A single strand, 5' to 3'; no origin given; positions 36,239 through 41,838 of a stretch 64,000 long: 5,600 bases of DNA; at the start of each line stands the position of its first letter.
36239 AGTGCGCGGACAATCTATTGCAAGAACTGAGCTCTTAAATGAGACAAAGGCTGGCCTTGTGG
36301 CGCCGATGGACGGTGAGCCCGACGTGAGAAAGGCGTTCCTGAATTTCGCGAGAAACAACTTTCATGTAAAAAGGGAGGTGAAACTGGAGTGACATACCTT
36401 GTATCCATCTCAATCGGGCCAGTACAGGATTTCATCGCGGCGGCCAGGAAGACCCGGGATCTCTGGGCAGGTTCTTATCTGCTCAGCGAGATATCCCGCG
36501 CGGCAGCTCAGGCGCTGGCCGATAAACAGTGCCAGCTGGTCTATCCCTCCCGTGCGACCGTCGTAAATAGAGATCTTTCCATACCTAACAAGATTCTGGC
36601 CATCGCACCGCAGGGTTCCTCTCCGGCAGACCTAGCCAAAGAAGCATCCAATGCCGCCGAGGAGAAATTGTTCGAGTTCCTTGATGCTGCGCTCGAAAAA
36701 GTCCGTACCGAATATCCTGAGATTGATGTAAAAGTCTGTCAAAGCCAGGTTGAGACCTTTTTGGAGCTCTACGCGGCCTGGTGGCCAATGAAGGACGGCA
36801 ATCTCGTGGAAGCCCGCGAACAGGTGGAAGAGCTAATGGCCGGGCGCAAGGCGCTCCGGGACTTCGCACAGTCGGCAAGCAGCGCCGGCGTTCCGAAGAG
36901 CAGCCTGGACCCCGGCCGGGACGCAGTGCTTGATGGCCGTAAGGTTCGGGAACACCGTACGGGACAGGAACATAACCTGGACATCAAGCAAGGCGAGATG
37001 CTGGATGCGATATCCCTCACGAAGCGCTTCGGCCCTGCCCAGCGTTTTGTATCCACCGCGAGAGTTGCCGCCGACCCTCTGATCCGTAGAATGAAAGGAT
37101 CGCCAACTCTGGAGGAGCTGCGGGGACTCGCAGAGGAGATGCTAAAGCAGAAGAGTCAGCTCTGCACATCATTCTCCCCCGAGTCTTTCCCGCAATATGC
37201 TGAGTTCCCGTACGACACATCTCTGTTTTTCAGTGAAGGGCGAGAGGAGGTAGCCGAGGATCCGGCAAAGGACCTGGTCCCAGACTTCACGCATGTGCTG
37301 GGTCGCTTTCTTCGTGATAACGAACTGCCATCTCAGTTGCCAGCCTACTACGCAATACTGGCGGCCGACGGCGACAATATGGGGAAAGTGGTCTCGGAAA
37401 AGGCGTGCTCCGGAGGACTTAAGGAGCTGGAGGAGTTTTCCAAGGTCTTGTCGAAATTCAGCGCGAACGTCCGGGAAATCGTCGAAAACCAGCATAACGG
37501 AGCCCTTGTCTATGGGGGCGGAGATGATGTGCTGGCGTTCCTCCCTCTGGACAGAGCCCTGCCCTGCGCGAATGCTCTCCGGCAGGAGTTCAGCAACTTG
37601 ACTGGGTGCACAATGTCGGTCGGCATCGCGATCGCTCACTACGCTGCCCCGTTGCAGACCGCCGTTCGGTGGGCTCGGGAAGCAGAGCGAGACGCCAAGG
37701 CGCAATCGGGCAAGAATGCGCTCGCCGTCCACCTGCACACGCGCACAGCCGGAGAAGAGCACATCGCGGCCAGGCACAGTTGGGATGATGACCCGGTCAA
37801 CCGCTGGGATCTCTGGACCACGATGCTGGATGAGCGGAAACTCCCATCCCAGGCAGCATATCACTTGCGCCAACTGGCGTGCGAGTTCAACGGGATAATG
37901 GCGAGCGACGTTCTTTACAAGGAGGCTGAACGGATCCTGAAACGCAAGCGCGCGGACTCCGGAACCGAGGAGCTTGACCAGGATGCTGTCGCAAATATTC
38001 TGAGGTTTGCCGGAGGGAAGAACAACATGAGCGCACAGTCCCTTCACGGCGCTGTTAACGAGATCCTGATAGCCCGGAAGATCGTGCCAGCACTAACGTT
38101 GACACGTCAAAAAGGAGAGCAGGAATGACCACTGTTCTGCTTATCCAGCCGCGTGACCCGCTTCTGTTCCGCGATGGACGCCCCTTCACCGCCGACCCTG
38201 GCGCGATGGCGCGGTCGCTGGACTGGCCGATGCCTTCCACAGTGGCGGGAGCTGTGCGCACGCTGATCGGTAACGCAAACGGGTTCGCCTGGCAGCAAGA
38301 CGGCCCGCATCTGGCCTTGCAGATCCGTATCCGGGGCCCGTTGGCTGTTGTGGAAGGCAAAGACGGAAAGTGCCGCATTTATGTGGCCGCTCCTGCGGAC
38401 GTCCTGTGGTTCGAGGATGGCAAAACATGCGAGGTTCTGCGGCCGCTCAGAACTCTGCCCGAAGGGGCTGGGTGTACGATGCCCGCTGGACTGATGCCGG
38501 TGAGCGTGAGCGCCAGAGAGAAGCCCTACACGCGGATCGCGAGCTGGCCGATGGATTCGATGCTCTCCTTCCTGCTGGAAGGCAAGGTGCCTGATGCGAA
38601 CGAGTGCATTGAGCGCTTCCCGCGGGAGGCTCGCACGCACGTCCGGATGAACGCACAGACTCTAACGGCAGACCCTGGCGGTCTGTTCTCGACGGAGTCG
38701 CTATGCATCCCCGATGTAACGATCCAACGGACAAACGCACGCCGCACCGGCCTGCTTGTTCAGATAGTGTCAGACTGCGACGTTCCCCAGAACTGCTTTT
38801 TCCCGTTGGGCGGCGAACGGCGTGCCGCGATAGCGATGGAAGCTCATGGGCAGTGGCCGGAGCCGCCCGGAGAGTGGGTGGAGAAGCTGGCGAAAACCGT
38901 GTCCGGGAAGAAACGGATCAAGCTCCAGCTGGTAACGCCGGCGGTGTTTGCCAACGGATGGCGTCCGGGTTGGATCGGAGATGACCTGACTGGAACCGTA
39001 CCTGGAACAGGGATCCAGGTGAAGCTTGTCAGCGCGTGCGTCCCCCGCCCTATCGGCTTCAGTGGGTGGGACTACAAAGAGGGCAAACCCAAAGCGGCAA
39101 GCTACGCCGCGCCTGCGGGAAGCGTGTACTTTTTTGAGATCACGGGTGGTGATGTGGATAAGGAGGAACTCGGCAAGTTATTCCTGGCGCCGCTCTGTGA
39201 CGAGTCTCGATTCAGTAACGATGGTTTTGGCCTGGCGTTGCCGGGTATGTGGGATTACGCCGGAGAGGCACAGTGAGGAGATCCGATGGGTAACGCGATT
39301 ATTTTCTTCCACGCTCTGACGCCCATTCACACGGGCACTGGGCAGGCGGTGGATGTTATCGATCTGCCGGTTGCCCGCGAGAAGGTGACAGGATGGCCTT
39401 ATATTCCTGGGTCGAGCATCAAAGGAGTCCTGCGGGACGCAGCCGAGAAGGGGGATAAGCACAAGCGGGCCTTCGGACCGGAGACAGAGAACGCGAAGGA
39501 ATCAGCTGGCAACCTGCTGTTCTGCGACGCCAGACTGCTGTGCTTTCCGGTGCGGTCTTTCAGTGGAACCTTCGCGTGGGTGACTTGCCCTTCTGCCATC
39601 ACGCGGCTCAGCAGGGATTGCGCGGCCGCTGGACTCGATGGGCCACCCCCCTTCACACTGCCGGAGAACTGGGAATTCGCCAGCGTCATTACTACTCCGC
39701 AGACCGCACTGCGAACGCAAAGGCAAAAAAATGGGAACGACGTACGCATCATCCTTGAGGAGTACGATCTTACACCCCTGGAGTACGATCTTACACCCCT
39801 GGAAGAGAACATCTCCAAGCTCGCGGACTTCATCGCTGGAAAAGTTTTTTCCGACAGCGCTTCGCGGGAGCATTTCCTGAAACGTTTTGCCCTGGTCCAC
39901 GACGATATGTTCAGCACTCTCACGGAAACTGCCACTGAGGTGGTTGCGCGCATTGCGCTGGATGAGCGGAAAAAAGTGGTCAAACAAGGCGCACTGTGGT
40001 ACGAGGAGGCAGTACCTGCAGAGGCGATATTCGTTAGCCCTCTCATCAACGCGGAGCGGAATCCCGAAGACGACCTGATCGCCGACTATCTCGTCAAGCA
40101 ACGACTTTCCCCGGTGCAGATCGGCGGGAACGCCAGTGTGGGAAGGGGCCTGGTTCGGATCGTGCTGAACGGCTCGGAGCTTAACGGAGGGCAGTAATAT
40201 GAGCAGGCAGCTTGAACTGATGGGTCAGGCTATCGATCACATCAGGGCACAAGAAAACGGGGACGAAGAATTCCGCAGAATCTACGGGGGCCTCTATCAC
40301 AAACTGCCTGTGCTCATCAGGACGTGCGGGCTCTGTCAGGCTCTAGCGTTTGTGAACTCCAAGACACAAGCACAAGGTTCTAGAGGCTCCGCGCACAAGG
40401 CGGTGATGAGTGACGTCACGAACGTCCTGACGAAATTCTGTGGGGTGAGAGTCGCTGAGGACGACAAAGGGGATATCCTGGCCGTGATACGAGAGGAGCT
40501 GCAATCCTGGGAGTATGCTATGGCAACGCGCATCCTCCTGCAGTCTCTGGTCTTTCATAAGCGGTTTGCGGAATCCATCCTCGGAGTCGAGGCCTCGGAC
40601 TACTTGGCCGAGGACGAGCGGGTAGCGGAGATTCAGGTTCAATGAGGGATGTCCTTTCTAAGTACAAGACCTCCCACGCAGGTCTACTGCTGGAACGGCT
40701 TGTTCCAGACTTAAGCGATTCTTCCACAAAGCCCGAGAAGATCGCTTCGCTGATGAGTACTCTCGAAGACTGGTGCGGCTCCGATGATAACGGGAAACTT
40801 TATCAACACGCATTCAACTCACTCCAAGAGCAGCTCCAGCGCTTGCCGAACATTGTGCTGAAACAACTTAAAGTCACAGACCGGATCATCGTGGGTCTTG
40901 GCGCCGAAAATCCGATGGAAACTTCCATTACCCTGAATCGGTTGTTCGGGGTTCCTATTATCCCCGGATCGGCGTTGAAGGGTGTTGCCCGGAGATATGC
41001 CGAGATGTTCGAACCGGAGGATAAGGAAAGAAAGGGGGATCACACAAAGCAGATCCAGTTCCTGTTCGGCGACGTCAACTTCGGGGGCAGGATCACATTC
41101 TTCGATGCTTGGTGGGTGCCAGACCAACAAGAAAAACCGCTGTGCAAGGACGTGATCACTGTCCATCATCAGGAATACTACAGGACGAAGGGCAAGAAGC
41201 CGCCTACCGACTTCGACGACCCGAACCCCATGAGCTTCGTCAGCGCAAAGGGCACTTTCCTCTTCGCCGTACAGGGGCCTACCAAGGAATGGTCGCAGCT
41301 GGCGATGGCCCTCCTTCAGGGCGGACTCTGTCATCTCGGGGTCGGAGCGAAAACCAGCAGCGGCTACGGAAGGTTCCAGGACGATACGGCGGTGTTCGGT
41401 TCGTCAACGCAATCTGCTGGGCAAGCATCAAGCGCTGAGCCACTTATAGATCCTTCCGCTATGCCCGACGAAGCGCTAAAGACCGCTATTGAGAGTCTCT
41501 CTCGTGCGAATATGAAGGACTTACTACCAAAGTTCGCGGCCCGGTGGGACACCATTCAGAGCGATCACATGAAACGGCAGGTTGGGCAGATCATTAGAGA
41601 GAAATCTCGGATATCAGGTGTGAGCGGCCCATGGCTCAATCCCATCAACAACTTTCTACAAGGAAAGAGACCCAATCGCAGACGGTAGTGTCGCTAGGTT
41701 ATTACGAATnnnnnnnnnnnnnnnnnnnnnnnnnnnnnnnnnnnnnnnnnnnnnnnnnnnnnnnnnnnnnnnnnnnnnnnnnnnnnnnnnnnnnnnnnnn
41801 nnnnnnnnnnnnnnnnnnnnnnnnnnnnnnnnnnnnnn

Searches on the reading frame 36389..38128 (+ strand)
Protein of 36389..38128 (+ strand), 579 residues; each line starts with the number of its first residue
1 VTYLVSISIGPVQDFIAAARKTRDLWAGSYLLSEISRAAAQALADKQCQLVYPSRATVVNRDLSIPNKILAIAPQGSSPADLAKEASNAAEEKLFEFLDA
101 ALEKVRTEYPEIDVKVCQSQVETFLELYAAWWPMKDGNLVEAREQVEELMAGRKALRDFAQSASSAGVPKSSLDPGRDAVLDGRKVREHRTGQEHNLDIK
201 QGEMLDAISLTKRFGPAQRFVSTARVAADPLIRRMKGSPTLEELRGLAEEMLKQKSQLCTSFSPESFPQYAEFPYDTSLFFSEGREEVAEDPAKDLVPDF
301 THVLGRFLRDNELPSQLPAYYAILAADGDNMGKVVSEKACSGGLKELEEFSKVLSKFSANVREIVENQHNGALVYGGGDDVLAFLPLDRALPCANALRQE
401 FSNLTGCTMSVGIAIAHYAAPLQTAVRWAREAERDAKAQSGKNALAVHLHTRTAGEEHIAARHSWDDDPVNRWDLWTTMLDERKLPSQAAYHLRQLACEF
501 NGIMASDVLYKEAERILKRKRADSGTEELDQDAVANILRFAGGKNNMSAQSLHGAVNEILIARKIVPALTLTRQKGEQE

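Call 9: search_protein_families(library=pfam, proteins=[window:36389-38128:+], max_evalue=0.01)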
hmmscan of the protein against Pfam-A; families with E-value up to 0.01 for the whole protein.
window:36389-38128:+ (579 aa): 3 families
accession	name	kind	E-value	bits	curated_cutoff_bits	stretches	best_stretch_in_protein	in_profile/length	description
PF22335.1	Cas10-Cmr2_palm2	-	2.5e-35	121.9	27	1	320-446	1-133/133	Cas10/Cmr2, second palm domain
PF12469.13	Cmr2_N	-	3.1e-20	72.8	25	1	4-96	1-108/111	CRISPR-associated protein Cmr2, N-terminal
PF18182.6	mCpol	-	5.2e-12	46.6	26.4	1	324-416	2-94/114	minimal CRISPR polymerase domain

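Call 10: search_protein_families(library=padloc, proteins=[window:36389-38128:+], max_evalue=0.001)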
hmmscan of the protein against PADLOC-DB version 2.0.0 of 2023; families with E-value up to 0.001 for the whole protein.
window:36389-38128:+ (579 aa): 19 families
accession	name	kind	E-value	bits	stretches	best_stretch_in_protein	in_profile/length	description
PDLC01422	Cas10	-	8.3e-88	293.7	1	3-568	3-516/519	CAS-III; effector_LS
PDLC01292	Cas10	-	4.3e-87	291.1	1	4-446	2-387/387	CAS-III; effector_LS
PDLC02054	Cas10b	-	2.6e-62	209.4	2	319-462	276-425/537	-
PDLC01444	Cas10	-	2.6e-58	196.3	1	3-562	123-601/605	CAS-III; effector_LS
PDLC00917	Cas10b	-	5.3e-56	188.6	1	3-437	1-509/510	"CRISPR-associated protein Cas10/Cmr2, subtype III-B"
PDLC02052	Cas10b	-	3.3e-25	86.6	3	3-46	152-195/875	-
PDLC00920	Cas10b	-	1.6e-21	74.9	1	2-99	1-114/116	Cas10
PDLC01651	Cas10b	-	1.2e-20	71.9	1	4-64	1-65/113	CAS-III-B; effector_LS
PDLC02055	Cas10b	-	7.2e-19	65.9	2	320-464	218-370/487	-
PDLC02051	Cas10b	-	5.4e-18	63.4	2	4-71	4-65/479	-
PDLC01529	Cas10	-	3.6e-16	57.5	1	320-442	195-328/370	CAS-III; effector_LS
PDLC00919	Cas10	-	3.2e-15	54.2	1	1-439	2-367/414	Cas10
PDLC01293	Cas10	-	7.8e-15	52.8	1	322-437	458-576/577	CAS-III; effector_LS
PDLC00916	Cas10a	-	2.3e-13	47.9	1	319-438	523-650/650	"CRISPR-associated protein Cas10/Csm1, subtype III-A/MTUBE"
PDLC02053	Cas10b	-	1.4e-08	31.4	0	2-161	62-235/717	-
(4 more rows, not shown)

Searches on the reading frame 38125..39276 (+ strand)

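Call 9: search_protein_families(library=pfam, proteins=[window:38125-39276:+], max_evalue=0.01)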
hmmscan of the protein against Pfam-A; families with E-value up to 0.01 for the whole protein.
window:38125-39276:+ (383 aa): 1 family
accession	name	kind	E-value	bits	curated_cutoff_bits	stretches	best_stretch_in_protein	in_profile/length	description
PF09700.15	Cas_Cmr3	-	6e-65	220.5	21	1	6-376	2-367/367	CRISPR-associated protein (Cas_Cmr3)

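Call 10: search_protein_families(library=padloc, proteins=[window:38125-39276:+], max_evalue=0.001)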
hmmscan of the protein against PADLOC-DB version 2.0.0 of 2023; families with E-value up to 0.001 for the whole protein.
window:38125-39276:+ (383 aa): 6 families
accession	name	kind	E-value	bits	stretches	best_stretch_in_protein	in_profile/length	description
PDLC01640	Cmr3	-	2.9e-69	232.4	1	6-376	2-324/324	"CAS-III-B,CAS-III-C; effector_G5"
PDLC01361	Cmr3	-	1.1e-66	224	1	7-373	1-307/308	"CAS-III-B,CAS-III-C; effector_G5"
PDLC00980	Cmr3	-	2.2e-63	213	1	7-373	1-356/357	Cmr3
PDLC00978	Cmr3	-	2.3e-29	100.8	1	6-376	2-346/346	CRISPR type III-B/RAMP module-associated protein Cmr3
PDLC01269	Cmr3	-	3.1e-23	81.1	1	14-372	1-270/273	"CAS-III-B,CAS-III-C; effector_G5"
PDLC01454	Cmr3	-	1.1e-18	65.8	2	250-376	179-278/278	"CAS-III-B,CAS-III-C; effector_G5"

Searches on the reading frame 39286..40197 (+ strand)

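Call 9: search_protein_families(library=pfam, proteins=[window:39286-40197:+], max_evalue=0.01)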
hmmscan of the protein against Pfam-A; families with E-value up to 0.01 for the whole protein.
window:39286-40197:+ (303 aa): 1 family
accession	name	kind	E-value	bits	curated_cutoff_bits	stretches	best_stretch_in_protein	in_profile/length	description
PF03787.20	RAMPs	-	4.7e-22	79.8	22.1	1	8-291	2-189/189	RAMP superfamily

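Call 10: search_protein_families(library=padloc, proteins=[window:39286-40197:+], max_evalue=0.001)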
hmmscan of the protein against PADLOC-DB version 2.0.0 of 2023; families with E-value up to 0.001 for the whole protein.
window:39286-40197:+ (303 aa): 35 families (the best 25 are shown)
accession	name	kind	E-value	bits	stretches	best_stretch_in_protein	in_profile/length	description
PDLC00981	Cmr4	-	5.5e-69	231.3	1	5-291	2-283/283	CRISPR type III-B/RAMP module RAMP protein Cmr4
PDLC01295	Cmr4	-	3.7e-67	225.2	1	5-291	2-256/256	"CAS-III-B,CAS-III-C; effector_G7"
PDLC00982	Cmr4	-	2.8e-66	222.2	1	6-291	3-281/281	Cmr4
PDLC01441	Cmr4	-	6.6e-62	207.5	1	6-294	5-243/245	"CAS-III-B,CAS-III-C; effector_G7"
PDLC01016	Csm3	-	8.5e-17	60.1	1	8-291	3-189/189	Csm3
PDLC01339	Csm3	-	1.1e-16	60.3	1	10-77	1-51/163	"CAS-III-A,CAS-III-D; effector_G7"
PDLC01613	Csm3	-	1.9e-14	52.9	1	8-291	2-177/177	"CAS-III-A,CAS-III-D; effector_G7"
PDLC01015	Csm3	-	2.6e-13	49.5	1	11-84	2-91/178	Csm3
PDLC01442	Csm3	-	4.9e-13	47.4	1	8-293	14-181/208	"CAS-III-A,CAS-III-D; effector_G7"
PDLC02111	Cas7_IIId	-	2.5e-12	44.4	1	10-82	18-89/417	-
PDLC01017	Csm3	-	5.9e-12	43.9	1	7-62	14-72/257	Csm3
PDLC01296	Csm3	-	2.4e-11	42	1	10-56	12-56/192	"CAS-III-A,CAS-III-D; effector_G7"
PDLC01297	Csm3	-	4.2e-10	37.9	1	21-65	25-66/198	"CAS-III-A,CAS-III-D; effector_G7"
PDLC02107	Cas7_IIId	-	8.7e-10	36.1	1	4-85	8-84/426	-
PDLC01274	Cmr6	-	5.5e-09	34.4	1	16-82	39-102/188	"CAS-III-B,CAS-III-C; effector_G7"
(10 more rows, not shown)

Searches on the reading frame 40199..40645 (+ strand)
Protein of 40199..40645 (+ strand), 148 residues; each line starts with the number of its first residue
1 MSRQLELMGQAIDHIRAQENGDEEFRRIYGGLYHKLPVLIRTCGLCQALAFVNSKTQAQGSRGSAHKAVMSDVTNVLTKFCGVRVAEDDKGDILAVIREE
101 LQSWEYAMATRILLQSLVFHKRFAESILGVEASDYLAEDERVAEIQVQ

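Call 9: search_protein_families(library=pfam, proteins=[window:40199-40645:+], max_evalue=0.01)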
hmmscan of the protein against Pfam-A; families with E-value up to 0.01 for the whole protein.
window:40199-40645:+ (148 aa): 1 family
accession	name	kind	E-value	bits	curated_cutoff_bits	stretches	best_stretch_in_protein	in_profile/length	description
PF09701.15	Cas_Cmr5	-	9e-20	71.5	21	1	8-126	6-118/119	CRISPR-associated protein (Cas_Cmr5)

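Call 10: search_protein_families(library=padloc, proteins=[window:40199-40645:+], max_evalue=0.001)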
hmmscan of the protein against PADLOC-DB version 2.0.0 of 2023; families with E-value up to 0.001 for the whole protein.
window:40199-40645:+ (148 aa): 5 families
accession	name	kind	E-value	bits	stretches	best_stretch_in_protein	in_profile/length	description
PDLC01641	Cmr5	-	3.5e-19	67.3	1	9-126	7-108/109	CAS-III-B; effector_SS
PDLC01362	Cmr5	-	3.4e-17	61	1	9-126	7-109/110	CAS-III-B; effector_SS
PDLC01458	Cmr5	-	2.8e-12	44.9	1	10-131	14-110/111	CAS-III-B; effector_SS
PDLC01267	Cmr5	-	4.6e-10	37.9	1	11-129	8-108/109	CAS-III-B; effector_SS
PDLC00983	Cmr5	-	1.3e-09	36.6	1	7-131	11-143/143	CRISPR type III-B/RAMP module-associated protein Cmr5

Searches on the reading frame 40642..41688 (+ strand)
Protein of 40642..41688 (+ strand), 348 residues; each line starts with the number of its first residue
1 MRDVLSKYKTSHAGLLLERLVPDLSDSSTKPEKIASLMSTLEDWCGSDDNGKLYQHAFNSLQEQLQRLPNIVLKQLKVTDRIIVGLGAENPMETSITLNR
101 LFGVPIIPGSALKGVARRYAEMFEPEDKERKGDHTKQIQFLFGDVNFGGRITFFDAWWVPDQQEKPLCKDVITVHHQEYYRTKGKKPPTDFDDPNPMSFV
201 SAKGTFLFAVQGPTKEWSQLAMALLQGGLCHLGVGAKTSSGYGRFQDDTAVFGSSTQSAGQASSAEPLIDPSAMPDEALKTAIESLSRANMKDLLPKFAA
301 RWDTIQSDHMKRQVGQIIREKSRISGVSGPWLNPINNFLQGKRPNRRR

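Call 9: search_protein_families(library=pfam, proteins=[window:40642-41688:+], max_evalue=0.01)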
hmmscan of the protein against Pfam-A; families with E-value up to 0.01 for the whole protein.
window:40642-41688:+ (348 aa): 1 family
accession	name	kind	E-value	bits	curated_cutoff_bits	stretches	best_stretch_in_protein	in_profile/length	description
PF03787.20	RAMPs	-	9.8e-17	62.5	22.1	1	76-245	2-188/189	RAMP superfamily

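Call 10: search_protein_families(library=padloc, proteins=[window:40642-41688:+], max_evalue=0.001)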
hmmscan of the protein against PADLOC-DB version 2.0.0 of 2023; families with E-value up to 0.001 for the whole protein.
window:40642-41688:+ (348 aa): 20 families
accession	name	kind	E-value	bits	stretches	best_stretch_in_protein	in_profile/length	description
PDLC00987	Cmr6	-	1.1e-46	157.5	1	52-246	12-213/213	Cmr6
PDLC00989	Cmr6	-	8.1e-45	151.7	1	62-246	66-260/264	Cmr6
PDLC01274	Cmr6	-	3.9e-44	149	1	53-246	9-188/188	"CAS-III-B,CAS-III-C; effector_G7"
PDLC01452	Cmr6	-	5.3e-44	149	1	29-246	23-225/228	"CAS-III-B,CAS-III-C; effector_G7"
PDLC01016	Csm3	-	6e-13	47.6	1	76-246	3-189/189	Csm3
PDLC01015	Csm3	-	2.4e-10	39.9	1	82-243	5-178/178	Csm3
PDLC00988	Cmr6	-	2.4e-09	35.4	1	99-178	39-114/252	Cmr6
PDLC01212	Cmr6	-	3.5e-09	34.2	1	70-265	50-222/499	"CAS-III-B,CAS-III-C; effector_G7"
PDLC01442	Csm3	-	1.1e-08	33.1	1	92-244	32-177/208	"CAS-III-A,CAS-III-D; effector_G7"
PDLC01535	Cmr6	-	4.5e-08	31.3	0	93-178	33-113/185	"CAS-III-B,CAS-III-C; effector_G7"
PDLC01339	Csm3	-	3.9e-07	29.2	1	85-243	8-163/163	"CAS-III-A,CAS-III-D; effector_G7"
PDLC01613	Csm3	-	4.3e-07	29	1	78-196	4-100/177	"CAS-III-A,CAS-III-D; effector_G7"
PDLC02112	Cas7_IIId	-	5.3e-07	26.7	1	74-164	14-91/434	-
PDLC01441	Cmr4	-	1.3e-06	26.3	1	101-157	32-80/245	"CAS-III-B,CAS-III-C; effector_G7"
PDLC01296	Csm3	-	9.2e-06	23.8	1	83-123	19-56/192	"CAS-III-A,CAS-III-D; effector_G7"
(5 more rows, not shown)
